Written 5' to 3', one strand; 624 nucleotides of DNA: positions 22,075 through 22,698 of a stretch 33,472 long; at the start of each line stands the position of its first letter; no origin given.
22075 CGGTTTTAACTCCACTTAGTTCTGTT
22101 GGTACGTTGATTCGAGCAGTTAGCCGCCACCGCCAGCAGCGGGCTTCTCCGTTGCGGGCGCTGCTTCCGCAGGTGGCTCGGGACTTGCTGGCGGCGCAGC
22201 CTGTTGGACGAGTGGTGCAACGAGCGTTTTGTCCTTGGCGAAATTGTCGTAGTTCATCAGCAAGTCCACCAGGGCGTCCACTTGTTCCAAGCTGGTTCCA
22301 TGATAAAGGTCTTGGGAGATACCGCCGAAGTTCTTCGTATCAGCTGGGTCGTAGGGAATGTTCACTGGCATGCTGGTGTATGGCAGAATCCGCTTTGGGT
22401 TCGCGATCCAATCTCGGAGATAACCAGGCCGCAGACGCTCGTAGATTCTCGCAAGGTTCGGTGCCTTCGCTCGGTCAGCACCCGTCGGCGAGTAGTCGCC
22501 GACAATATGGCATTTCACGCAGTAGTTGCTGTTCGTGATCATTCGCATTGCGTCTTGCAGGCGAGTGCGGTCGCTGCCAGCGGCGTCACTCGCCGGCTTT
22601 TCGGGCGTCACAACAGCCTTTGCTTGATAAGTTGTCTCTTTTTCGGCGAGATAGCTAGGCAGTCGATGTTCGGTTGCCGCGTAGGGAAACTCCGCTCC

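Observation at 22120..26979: A 1619-aa octahaem cytochrome c with an N-terminal anchor, long coiled-coil and PDZ-like domain sits where cytochrome c1/f would be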

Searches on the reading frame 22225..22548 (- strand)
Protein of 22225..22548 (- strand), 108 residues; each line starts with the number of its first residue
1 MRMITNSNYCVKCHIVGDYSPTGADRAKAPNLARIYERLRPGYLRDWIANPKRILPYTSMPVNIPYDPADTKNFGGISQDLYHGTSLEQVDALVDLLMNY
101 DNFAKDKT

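Call 101: search_solved_structures(query=A4, max_evalue=1, show_alignments=2)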
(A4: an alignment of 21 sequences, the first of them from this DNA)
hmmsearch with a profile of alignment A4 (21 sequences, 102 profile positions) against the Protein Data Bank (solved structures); distinct sequences matched with E-value up to 1: 99 (the best 60 are shown).
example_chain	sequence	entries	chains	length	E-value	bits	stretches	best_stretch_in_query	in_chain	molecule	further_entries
1h31_B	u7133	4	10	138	1.6e-06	31.4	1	8-67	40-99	CYTOCHROME C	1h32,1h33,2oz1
2l4d_A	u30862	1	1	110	5.5e-06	29.7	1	7-56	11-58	SCO1/SenC family protein/cytochrome c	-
2c1d_B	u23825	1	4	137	0.00015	25.1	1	8-79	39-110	SOXX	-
8smr_F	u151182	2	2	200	0.0022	21.4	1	26-63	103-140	Cbb3-type Cytochrome C oxidase subunit II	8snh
3mk7_B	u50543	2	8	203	0.0029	21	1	26-62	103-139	Cytochrome c oxidase, cbb3-type, subunit O | Cbb3-type cytochrome c oxidase subunit II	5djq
9g6b_B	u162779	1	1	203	0.0029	21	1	26-62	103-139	Cbb3-type cytochrome c oxidase subunit II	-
6cuk_A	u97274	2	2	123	0.0084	19.5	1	7-89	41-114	Cytochrome c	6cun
6kls_C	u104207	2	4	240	0.0087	19.5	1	29-72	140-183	Cytochrome c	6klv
6c4w_A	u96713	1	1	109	0.011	19.2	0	6-38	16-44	cytochrome c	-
3cp5_A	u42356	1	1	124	0.012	19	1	7-89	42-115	Cytochrome c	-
2b0z_B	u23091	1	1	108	0.024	18.1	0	7-37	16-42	Cytochrome c iso-1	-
4n0k_A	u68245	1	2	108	0.024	18.1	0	7-37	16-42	Cytochrome c iso-1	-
4ye1_A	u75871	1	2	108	0.025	18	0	7-37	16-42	Cytochrome c iso-1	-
1csw_A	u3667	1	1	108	0.025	18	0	7-37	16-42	CYTOCHROME C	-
1csv_A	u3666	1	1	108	0.025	18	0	7-37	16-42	CYTOCHROME C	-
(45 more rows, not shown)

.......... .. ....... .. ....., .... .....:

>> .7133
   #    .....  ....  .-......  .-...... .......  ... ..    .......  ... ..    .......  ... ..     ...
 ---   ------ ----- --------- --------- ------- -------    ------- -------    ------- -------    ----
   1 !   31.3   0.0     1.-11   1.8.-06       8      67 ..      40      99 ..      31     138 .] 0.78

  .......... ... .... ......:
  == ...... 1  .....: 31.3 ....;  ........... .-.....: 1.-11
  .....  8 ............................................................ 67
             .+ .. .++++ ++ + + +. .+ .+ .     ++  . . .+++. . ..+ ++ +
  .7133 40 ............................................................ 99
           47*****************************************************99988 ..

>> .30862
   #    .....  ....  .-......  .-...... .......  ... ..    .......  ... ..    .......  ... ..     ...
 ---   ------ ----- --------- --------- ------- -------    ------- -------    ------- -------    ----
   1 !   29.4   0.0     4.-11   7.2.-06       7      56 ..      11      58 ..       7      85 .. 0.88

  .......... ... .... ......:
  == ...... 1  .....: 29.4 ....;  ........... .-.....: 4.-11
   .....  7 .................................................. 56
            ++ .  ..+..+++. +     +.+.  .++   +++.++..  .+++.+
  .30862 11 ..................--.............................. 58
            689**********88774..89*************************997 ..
